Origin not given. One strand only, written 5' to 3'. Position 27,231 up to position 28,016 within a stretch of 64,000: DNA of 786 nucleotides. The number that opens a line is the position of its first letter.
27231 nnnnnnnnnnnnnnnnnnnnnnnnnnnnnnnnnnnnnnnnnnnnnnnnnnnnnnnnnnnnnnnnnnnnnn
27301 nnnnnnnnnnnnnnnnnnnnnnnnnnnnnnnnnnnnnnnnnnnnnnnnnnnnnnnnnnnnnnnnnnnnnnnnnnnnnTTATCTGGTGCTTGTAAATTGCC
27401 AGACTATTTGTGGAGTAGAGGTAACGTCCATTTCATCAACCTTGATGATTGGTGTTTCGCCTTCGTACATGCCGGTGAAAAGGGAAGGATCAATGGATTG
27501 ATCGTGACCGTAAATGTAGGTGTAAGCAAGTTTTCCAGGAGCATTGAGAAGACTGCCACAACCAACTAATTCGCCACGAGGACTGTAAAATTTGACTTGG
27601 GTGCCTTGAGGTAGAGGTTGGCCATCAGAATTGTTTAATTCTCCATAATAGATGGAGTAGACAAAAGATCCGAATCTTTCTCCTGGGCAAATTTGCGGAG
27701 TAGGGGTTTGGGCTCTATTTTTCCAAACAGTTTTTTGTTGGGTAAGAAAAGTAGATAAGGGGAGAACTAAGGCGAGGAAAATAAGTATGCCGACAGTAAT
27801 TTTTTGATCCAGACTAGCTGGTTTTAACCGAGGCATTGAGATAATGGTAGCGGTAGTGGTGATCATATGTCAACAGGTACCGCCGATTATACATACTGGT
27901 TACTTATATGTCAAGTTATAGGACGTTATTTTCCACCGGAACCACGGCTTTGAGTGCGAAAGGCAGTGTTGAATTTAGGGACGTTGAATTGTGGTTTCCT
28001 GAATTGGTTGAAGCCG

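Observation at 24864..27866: ~1000-aa Pro/Thr-rich LamG-lectin surface protein interrupted by a single in-frame TAA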

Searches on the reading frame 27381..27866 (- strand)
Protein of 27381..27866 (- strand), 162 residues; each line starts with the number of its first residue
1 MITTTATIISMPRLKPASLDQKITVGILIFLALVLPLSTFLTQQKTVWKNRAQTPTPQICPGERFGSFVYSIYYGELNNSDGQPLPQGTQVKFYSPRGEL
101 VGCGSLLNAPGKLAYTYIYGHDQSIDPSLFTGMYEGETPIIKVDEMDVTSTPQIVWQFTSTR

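Call 7: search_protein_families(library=pfam, proteins=[window:27381-27866:-], max_evalue=1)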
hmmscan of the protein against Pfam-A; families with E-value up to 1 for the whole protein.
window:27381-27866:- (162 aa): 2 families
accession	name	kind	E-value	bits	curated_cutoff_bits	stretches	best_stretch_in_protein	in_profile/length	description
PF17785.7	PUA_3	-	0.098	12.9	22.6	1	72-104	18-49/64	PUA-like domain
PF21527.2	Stv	-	0.15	13.2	24.2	1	83-101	17-35/121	Putative adhesin Stv domain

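Call 8: search_protein_families(library=ncbifam, proteins=[window:27381-27866:-], max_evalue=1)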
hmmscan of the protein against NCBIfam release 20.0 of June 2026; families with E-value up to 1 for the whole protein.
window:27381-27866:- (162 aa): 0 families

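Call 9: find_encoding_contigs(protein=window:27381-27866:-, flank=3000, max_places=6)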
Protein window:27381-27866:- (162 aa): 4 contigs read that carry it; 4 places shown.
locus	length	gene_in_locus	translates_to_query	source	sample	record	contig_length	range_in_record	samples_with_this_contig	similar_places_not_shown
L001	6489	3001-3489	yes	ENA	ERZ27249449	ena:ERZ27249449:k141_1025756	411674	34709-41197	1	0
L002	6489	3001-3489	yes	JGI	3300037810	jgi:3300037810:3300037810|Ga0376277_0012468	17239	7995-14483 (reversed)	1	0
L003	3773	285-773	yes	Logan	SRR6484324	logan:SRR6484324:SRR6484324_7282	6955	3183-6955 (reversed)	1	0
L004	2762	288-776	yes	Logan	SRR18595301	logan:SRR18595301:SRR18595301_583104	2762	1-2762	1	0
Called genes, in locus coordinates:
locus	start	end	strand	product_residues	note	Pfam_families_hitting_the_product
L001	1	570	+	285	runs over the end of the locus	PF00657:Lipase_GDSL, PF13472:Lipase_GDSL_2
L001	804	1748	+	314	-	PF04055:Radical_SAM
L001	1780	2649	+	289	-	PF00152:tRNA-synt_2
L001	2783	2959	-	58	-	-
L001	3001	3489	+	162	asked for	-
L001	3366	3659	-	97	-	-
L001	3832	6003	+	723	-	-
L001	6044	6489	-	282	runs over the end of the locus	PF01145:Band_7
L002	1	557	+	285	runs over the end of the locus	PF00657:Lipase_GDSL, PF13472:Lipase_GDSL_2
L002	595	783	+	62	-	PF00471:Ribosomal_L33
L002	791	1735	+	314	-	PF04055:Radical_SAM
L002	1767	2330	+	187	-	-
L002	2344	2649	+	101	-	PF00152:tRNA-synt_2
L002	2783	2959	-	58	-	-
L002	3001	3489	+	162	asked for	-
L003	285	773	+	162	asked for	-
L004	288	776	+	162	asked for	-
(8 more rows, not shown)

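Call 13: find_homologous_proteins(query=window:27381-27866:-, max_evalue=0.001)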
Query window:27381-27866:- (162 aa): 1 proteins with E <= 0.001 among 60 candidates.
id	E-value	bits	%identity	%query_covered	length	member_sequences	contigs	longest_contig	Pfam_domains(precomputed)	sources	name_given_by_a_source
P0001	3.3e-104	363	100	100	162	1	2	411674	-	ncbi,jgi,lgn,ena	ncbi:MAG: hypothetical protein WCV93_01865 [Candidatus Shapirobacteria bacterium]|jgi:hypothetical p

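Call 19: search_protein_representatives(protein=window:27381-27866:-)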
Query: 162 residues. Proteins with E-value up to 0.001 (for the whole library): 212; up to 1e-10: 37; up to 1e-30: 1. The best 150 are listed.
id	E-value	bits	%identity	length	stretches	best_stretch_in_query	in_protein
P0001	1.1e-104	363.2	100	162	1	1-162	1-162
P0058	2.1e-28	115.2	32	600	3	27-157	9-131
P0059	1.3e-19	86.7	35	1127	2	68-159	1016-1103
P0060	1.7e-19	86.3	41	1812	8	54-101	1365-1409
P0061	3.8e-18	81.8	36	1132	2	70-162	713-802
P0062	6.0e-18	81.2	33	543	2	46-157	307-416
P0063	1.7e-17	79.8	36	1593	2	72-152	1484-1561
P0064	2.8e-17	79.0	35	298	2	57-157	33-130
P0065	3.9e-17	78.6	36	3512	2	71-157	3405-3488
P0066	1.1e-16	77.2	35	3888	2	70-152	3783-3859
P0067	1.3e-16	76.9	34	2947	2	52-157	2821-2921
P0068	7.6e-16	74.4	37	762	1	14-157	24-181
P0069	1.1e-15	73.8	37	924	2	41-124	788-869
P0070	6.5e-15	71.4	36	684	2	70-157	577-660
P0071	1.7e-14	70.0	36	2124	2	69-156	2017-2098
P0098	3.5e-10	56.0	41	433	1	53-157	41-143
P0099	3.6e-10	55.9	39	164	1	57-157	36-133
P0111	3.3e-09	52.8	33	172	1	22-157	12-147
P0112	4.3e-09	52.4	40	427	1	56-159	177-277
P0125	5.6e-08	48.8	36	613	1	32-157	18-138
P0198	1.6e-05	40.8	34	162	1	68-158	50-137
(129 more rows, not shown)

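Call 22: find_encoding_contigs(protein=P0068, flank=6000, max_places=4)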
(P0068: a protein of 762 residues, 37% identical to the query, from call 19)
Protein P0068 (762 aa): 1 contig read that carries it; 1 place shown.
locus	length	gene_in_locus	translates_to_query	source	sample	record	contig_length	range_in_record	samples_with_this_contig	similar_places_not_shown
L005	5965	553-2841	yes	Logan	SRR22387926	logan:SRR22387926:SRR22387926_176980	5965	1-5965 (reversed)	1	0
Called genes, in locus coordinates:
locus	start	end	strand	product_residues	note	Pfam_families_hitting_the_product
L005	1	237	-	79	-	?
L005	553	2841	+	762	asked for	-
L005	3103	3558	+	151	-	PF01371:Trp_repressor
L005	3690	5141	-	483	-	PF04073:tRNA_edit, PF00579:tRNA-synt_1b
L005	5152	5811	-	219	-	PF01177:Asp_Glu_race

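Call 28: search_protein_families(library=pfam, proteins=[P0058, P0064, P0068, P0099, P0125, P0059, P0098], max_evalue=0.01)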
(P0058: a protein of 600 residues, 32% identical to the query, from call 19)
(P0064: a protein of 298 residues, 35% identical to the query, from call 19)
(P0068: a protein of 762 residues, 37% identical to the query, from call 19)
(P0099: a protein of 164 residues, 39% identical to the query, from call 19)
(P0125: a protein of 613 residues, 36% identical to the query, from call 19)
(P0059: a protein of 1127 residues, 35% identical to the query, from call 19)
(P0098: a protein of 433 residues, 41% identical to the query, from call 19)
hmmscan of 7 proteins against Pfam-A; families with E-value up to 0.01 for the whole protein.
P0058 (600 aa): 2 families
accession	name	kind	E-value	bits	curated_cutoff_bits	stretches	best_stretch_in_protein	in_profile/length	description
PF03995.18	Inhibitor_I36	-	2.6e-06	27.7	21.1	1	520-571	15-65/69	Peptidase inhibitor family I36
PF00030.24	Crystall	-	5.8e-06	26.8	25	1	518-595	2-79/82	Beta/Gamma crystallin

P0064 (298 aa): 0 families

P0068 (762 aa): 0 families

P0099 (164 aa): 0 families

P0125 (613 aa): 5 families
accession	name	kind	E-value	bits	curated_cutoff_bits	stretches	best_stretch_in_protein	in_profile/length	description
PF00041.27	fn3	-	3e-23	82.3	25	3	253-336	1-81/84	Fibronectin type III domain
PF02018.23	CBM_4_9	-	2.7e-14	54.1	25.9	1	446-572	2-128/136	Carbohydrate binding domain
PF25059.1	FN3_DSCAM-DSCAML_C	-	1.1e-06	29.4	39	0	269-326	9-66/89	DSCAM/DSCAML C-terminal Fn3-like domain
PF25814.1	fn3_SORL1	-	0.00021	21.7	27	0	159-180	5-26/90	SORL1-like, fn3 domain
PF16656.11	Pur_ac_phosph_N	-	0.0017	19.3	30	0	255-327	1-83/93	Purple acid Phosphatase, N-terminal domain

P0059 (1127 aa): 1 family
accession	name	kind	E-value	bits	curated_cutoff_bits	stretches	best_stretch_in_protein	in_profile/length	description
PF07705.17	CARDB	-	1e-28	99.9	22.7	2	310-412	1-98/101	CARDB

P0098 (433 aa): 0 families

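Call 41: predict_structure(alignment_id=A2)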
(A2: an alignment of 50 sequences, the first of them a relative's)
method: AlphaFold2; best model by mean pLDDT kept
length: 164 residues; sequences in the alignment: 50
mean_pLDDT: 89.9   pTM: 0.71
mean pLDDT of the five models: 89.9, 89.1, 88.9, 88.0, 87.1
residues with pLDDT >= 90: 116; 70-90: 26; 50-70: 22; < 50: 0
segments of 3 or more residues with pLDDT < 50: none
pLDDT, mean of each block of 10 residues (from residue 1): 85 83 66 72 98 97 96 98 94 98 98 98 97 98 89 74 83
secondary structure, 60 per line:
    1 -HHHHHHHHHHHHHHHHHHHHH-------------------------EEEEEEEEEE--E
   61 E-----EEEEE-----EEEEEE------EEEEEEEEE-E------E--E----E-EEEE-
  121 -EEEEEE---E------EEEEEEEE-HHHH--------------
elements in order: H2-22 E48-57 E67-71 E77-82 E89-97 E116-119 E122-127 E138-145 H147-150

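Call 45: fold_search(model_id=the predicted structure, library=pdb)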
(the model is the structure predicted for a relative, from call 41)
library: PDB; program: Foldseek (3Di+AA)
matches with E <= 10: 788; with E <= 0.001: 0
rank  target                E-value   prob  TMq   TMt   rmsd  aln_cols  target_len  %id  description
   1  3l48_A                1.6e-03  1.00  0.30  0.52   4.1       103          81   13  Crystal structure of the C-terminal domain of the PapC usher (released 2010-03-02)
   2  3l48_B                2.2e-03  1.00  0.30  0.52   6.0       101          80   15  Crystal structure of the C-terminal domain of the PapC usher (released 2010-03-02)
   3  3l48_C                6.1e-03  1.00  0.31  0.50   4.2       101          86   13  Crystal structure of the C-terminal domain of the PapC usher (released 2010-03-02)
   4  3l48_E                6.1e-03  0.99  0.30  0.52   6.0       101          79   13  Crystal structure of the C-terminal domain of the PapC usher (released 2010-03-02)
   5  9fxb_D                8.9e-03  0.98  0.29  0.10   4.3       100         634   14  Cryo-EM structure of the type 1 pilus assembly platform as part of the FimI-bound chaperone-usher pilus complex (FimDH (released 2025-06-04)
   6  8qox_B                1.0e-02  0.98  0.32  0.14   7.5       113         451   18  Two-component assembly of SlaA and SlaB S-layer proteins of Sulfolobus acidocaldarius (released 2024-02-21)
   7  3rfz_B                1.1e-02  0.99  0.30  0.08   4.5       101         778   16  Crystal structure of the FimD usher bound to its cognate FimC:FimH substrate (released 2011-06-01)
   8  9fxs_D                1.2e-02  0.97  0.27  0.09   4.9       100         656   14  Cryo-EM structure of the type 1 pilus complex including pilus rod and FimI-bound assembly platform after incorporation (released 2025-06-04)
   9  9fw9_D                1.3e-02  0.97  0.29  0.09   4.3       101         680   15  Cryo-EM structure of the type 1 pilus assembly platform as part of the FimA-bound chaperone-usher pilus complex (FimDH (released 2025-06-04)
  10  3e8v                  1.4e-02  0.97  0.30  0.48   4.7        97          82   18  Crystal structure of a possible transglutaminase-family protein proteolytic fragment from Bacteroides fragilis (released 2008-09-02)
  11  4bug_B                1.6e-02  0.51  0.22  0.11   9.8       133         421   11  Pilus-presented adhesin, Spy0125 (Cpa), Cys426Ala mutant (released 2013-10-09)
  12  4bug_A                1.6e-02  0.54  0.22  0.12   9.3       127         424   11  Pilus-presented adhesin, Spy0125 (Cpa), Cys426Ala mutant (released 2013-10-09)
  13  9fy9_D                1.8e-02  0.98  0.30  0.09   3.9       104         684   13  Cryo-EM structure of the type 1 chaperone-usher pilus FimD-tip complex (FimDHGFC) - Conformer 1 (released 2025-06-04)
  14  2kt6_MODEL_1_A        2.7e-02  0.91  0.28  0.45   6.1       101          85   16  Structural homology between the C-terminal domain of the PapC usher and its plug (released 2010-04-21)
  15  2xic_A                3.6e-02  0.30  0.20  0.11  10.4       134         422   12  Pilus-presented adhesin, Spy0125 (Cpa), P212121 form (ESRF data) (released 2010-08-04)
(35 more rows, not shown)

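Call 59: find_related_loci(query=A3, collection=genome_contigs, flank=5000)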
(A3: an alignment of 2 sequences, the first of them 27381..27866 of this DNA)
Query A3 (162 aa) in genome_contigs; peptide patterns used: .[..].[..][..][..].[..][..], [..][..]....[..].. (x = any residue, [..] = any of these).
137 stretches matched a pattern, but none encodes a relative of the query by tblastn (E <= 1e-3).

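Call 60: find_related_loci(query=A3, collection=metagenome_contigs, flank=5000)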
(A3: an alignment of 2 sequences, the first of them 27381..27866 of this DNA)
Query A3 (162 aa) in metagenome_contigs; peptide patterns used: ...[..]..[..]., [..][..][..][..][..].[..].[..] (x = any residue, [..] = any of these).
125 stretches matched a pattern, but none encodes a relative of the query by tblastn (E <= 1e-3).

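Call 71: search_protein_families(library=padloc, proteins=[window:27381-27866:-], max_evalue=0.01)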
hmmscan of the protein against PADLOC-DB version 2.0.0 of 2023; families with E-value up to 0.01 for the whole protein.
window:27381-27866:- (162 aa): 0 families

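Call 72: search_protein_families(library=ncbifam, proteins=[P0099, P0064, P0111, P0198, P0068, P0112], max_evalue=0.1)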
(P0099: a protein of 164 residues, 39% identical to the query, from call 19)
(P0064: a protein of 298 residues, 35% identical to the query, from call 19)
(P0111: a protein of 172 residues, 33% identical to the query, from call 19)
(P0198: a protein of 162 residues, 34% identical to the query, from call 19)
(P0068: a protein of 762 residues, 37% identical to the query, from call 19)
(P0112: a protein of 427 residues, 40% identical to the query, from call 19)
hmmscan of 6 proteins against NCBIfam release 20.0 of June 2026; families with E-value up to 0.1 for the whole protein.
P0099 (164 aa): 0 families

P0064 (298 aa): 0 families

P0111 (172 aa): 0 families

P0198 (162 aa): 2 families
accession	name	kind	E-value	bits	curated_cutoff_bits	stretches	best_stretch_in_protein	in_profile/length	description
NF050076.1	sort_motif_YLP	domain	0.0053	16.4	15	1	151-160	2-11/11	YLP-box putative sorting motif-containing protein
NF053834.1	ultrashort_CTERM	domain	0.056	13.5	10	0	152-160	2-10/10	YLP-box putative sorting motif-containing protein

P0068 (762 aa): 0 families

P0112 (427 aa): 3 families
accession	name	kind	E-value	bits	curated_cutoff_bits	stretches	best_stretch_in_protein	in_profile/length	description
NF012181.0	MSCRAMM_SdrD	exception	1.4e-07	29.4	2500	1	303-378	684-757/1379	MSCRAMM family adhesin SdrD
NF052345.1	S_layer_anammox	exception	4.1e-07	27.8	1400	1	253-411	1252-1409/1596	Kustd1514 family S-layer glycoprotein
NF000535.3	MSCRAMM_SdrC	exception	0.00021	19.4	1700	1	305-378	501-572/963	MSCRAMM family adhesin SdrC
